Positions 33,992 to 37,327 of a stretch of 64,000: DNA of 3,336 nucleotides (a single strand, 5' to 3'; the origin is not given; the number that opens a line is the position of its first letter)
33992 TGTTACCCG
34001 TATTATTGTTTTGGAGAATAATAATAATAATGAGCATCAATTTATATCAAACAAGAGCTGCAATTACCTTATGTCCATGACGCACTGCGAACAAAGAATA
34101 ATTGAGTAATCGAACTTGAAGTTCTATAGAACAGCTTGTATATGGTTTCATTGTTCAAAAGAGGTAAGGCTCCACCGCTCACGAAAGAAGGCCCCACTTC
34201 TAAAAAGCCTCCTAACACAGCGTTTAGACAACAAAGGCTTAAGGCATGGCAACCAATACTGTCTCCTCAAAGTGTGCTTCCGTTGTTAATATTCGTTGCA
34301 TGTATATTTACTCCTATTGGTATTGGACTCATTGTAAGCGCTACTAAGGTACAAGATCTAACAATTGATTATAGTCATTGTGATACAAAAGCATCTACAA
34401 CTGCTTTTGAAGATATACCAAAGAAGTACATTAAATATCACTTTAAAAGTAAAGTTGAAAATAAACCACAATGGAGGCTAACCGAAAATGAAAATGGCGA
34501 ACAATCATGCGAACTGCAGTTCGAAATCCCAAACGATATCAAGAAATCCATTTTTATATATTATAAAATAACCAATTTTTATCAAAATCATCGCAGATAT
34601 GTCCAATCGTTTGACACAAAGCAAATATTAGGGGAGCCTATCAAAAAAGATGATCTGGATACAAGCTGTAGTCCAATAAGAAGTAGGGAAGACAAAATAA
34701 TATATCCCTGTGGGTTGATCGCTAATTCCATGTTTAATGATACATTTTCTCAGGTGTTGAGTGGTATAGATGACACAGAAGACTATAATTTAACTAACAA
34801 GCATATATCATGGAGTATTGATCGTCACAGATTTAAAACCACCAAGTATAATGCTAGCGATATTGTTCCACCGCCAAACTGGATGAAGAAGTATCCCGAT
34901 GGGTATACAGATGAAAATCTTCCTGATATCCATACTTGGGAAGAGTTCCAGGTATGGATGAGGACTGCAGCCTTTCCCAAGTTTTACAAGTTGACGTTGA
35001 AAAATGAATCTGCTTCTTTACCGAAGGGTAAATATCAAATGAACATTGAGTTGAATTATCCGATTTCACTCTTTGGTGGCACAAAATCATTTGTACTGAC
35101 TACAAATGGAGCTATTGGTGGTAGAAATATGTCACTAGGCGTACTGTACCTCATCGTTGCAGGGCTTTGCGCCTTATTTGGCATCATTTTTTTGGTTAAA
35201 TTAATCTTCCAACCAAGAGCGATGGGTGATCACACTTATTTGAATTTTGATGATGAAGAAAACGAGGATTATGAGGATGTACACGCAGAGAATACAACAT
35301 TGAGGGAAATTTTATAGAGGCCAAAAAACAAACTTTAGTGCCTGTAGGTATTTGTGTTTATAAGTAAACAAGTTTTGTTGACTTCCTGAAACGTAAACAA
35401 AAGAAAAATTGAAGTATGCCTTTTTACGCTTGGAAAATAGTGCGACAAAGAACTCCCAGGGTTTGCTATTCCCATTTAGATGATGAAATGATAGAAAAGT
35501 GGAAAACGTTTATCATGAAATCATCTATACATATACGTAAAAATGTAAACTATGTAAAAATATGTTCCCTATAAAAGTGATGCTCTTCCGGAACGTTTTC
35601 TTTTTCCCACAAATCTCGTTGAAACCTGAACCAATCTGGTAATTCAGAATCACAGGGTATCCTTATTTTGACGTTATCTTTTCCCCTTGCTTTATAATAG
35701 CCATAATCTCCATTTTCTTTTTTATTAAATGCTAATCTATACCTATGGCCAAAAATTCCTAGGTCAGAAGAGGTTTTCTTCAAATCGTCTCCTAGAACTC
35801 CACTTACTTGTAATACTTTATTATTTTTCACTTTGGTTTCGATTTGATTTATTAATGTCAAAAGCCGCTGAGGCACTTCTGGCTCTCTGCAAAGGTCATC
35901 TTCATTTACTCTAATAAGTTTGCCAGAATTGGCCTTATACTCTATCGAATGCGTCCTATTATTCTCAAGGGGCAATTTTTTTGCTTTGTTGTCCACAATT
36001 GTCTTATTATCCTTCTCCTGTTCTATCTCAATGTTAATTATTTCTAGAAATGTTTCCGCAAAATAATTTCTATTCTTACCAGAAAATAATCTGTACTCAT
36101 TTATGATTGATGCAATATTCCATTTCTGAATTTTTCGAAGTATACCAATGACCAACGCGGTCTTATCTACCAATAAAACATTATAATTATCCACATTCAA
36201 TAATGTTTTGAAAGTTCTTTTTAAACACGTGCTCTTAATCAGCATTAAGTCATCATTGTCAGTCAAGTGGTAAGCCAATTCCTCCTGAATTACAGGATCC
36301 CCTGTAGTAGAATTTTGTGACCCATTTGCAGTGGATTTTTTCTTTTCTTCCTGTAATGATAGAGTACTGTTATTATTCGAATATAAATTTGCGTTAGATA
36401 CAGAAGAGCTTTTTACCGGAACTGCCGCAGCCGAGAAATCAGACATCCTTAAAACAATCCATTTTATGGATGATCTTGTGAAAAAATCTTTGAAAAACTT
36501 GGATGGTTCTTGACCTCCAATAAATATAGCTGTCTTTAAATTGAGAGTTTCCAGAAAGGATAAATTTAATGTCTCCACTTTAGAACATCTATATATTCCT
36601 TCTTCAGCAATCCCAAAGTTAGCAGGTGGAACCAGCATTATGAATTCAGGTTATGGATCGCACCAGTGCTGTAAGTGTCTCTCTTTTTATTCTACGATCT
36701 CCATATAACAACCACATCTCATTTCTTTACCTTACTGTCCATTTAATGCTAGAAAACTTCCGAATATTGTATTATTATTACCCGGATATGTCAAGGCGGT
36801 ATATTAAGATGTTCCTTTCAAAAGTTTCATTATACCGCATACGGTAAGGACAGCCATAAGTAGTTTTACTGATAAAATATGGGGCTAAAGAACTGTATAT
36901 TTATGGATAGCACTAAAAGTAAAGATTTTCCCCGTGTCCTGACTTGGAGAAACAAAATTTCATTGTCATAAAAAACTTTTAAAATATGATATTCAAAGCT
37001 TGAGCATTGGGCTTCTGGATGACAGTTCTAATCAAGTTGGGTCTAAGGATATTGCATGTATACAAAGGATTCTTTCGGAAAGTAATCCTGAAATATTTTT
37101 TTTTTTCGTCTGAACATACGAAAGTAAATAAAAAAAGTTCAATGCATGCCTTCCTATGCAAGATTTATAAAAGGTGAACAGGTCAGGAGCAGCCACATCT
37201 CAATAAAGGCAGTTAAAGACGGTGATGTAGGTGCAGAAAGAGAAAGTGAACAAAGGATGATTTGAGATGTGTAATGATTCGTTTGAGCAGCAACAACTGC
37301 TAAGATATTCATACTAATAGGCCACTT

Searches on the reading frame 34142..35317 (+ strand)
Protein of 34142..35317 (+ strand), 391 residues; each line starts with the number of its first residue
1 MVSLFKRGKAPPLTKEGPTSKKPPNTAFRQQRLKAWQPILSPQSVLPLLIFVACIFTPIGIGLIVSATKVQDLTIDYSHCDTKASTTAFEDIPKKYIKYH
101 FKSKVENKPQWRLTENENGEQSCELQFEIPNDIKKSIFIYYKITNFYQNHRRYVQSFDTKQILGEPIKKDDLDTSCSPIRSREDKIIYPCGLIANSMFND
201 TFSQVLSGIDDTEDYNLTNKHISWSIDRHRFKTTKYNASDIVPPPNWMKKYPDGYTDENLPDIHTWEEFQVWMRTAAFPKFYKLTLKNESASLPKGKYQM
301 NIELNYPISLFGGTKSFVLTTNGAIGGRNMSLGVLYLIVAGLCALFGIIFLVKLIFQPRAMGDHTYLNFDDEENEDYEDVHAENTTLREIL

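Call 26: find_encoding_contigs(protein=window:34142-35317:+, flank=10000, max_places=10)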
Protein window:34142-35317:+ (391 aa): 24 contigs read that carry it; 10 places shown.
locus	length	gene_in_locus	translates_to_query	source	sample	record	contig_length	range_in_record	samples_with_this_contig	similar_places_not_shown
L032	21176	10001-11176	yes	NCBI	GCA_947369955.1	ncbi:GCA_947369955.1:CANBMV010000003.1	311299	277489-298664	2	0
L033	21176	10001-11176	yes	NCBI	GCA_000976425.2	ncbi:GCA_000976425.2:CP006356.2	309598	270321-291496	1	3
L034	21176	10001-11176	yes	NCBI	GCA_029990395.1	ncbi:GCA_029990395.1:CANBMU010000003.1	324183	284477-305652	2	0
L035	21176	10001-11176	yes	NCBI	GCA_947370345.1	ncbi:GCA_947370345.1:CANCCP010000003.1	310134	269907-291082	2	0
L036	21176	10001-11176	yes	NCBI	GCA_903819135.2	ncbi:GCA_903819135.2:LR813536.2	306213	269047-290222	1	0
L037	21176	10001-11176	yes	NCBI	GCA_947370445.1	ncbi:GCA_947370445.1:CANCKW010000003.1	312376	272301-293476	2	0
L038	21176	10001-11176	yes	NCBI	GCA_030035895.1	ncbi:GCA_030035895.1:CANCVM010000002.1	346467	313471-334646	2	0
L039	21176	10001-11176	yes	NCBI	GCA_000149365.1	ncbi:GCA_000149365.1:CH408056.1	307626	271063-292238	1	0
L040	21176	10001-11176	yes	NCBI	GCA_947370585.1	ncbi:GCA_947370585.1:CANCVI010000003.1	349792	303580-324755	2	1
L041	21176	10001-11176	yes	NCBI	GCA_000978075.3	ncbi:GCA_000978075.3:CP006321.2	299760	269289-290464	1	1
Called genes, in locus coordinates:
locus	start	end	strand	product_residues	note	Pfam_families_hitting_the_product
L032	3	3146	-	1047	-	PF01624:MutS_I, PF05188:MutS_II, PF05192:MutS_III, PF05190:MutS_IV, PF00488:MutS_V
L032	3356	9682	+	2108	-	PF16419:CNOT1_HEAT_N, PF16418:CNOT1_HEAT, PF16417:CNOT1_TTP_bind, PF16415:CNOT1_CAF1_bind, PF12842:DUF3819, PF25097:ARM_Cnot1, PF23590:NOT1_connector (weak), PF04054:Not1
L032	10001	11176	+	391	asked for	PF03381:CDC50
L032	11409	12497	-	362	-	PF03162:Y_phosphatase2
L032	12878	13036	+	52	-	-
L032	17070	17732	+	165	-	PF00046:Homeodomain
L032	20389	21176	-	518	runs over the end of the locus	PF00083:Sugar_tr, PF07690:MFS_1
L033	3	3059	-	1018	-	PF01624:MutS_I, PF05188:MutS_II, PF05192:MutS_III, PF05190:MutS_IV, PF00488:MutS_V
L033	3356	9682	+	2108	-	PF16419:CNOT1_HEAT_N, PF16418:CNOT1_HEAT, PF16417:CNOT1_TTP_bind, PF16415:CNOT1_CAF1_bind, PF12842:DUF3819, PF25097:ARM_Cnot1, PF23590:NOT1_connector (weak), PF04054:Not1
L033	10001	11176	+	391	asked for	PF03381:CDC50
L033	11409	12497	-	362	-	PF03162:Y_phosphatase2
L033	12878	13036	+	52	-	-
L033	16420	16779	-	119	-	PF00046:Homeodomain, PF05920:Homeobox_KN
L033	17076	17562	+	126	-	PF00046:Homeodomain, PF05920:Homeobox_KN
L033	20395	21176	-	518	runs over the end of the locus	PF00083:Sugar_tr, PF07690:MFS_1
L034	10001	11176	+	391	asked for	PF03381:CDC50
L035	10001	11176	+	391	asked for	PF03381:CDC50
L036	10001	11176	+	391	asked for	PF03381:CDC50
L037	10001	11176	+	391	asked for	PF03381:CDC50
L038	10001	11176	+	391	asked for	PF03381:CDC50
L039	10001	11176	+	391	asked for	PF03381:CDC50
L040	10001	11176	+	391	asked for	PF03381:CDC50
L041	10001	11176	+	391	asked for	PF03381:CDC50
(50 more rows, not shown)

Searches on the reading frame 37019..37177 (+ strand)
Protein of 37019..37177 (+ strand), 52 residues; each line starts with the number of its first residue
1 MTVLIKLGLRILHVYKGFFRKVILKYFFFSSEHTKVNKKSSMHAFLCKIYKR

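Call 25: find_encoding_contigs(protein=window:37019-37177:+, flank=10000, max_places=10)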
Protein window:37019-37177:+ (52 aa): 24 contigs read that carry it; 10 places shown.
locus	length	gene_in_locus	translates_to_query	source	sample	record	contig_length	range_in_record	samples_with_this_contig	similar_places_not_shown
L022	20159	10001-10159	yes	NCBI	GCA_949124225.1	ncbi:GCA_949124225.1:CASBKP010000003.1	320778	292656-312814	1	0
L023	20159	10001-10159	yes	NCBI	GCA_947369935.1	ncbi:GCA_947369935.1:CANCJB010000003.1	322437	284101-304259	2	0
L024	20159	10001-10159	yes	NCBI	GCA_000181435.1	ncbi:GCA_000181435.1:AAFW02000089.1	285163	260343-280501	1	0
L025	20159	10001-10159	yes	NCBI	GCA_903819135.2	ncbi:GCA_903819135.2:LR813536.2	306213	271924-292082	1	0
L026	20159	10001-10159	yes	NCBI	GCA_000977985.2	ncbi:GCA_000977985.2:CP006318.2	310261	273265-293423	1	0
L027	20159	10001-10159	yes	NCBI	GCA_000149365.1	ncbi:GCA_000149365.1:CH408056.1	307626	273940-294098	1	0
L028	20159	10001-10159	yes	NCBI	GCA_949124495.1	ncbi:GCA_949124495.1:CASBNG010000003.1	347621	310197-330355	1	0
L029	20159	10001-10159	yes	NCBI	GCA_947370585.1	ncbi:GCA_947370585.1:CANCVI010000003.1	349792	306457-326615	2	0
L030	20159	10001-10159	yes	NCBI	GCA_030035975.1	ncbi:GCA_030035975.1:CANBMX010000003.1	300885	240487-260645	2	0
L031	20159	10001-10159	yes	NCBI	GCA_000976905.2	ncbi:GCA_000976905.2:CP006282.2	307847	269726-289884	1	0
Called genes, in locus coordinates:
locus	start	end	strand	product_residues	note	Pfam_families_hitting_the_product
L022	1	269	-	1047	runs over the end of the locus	PF01624:MutS_I, PF05188:MutS_II, PF05192:MutS_III, PF05190:MutS_IV, PF00488:MutS_V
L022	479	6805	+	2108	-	PF16419:CNOT1_HEAT_N, PF16418:CNOT1_HEAT, PF16417:CNOT1_TTP_bind, PF16415:CNOT1_CAF1_bind, PF12842:DUF3819, PF25097:ARM_Cnot1, PF23590:NOT1_connector (weak), PF04054:Not1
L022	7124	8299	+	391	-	PF03381:CDC50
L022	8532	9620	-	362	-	PF03162:Y_phosphatase2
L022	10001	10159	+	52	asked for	-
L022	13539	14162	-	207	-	PF00046:Homeodomain, PF05920:Homeobox_KN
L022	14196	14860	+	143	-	PF00046:Homeodomain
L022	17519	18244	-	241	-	PF00083:Sugar_tr, PF07690:MFS_1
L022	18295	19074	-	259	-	PF00083:Sugar_tr, PF07690:MFS_1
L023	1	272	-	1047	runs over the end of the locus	PF01624:MutS_I, PF05188:MutS_II, PF05192:MutS_III, PF05190:MutS_IV, PF00488:MutS_V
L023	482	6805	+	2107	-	-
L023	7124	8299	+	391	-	PF03381:CDC50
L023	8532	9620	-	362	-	PF03162:Y_phosphatase2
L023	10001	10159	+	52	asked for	-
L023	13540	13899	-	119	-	PF00046:Homeodomain, PF05920:Homeobox_KN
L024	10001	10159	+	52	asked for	-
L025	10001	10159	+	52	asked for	-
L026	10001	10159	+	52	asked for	-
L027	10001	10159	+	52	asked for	-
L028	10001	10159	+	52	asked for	-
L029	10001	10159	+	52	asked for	-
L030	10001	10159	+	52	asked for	-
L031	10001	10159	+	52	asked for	-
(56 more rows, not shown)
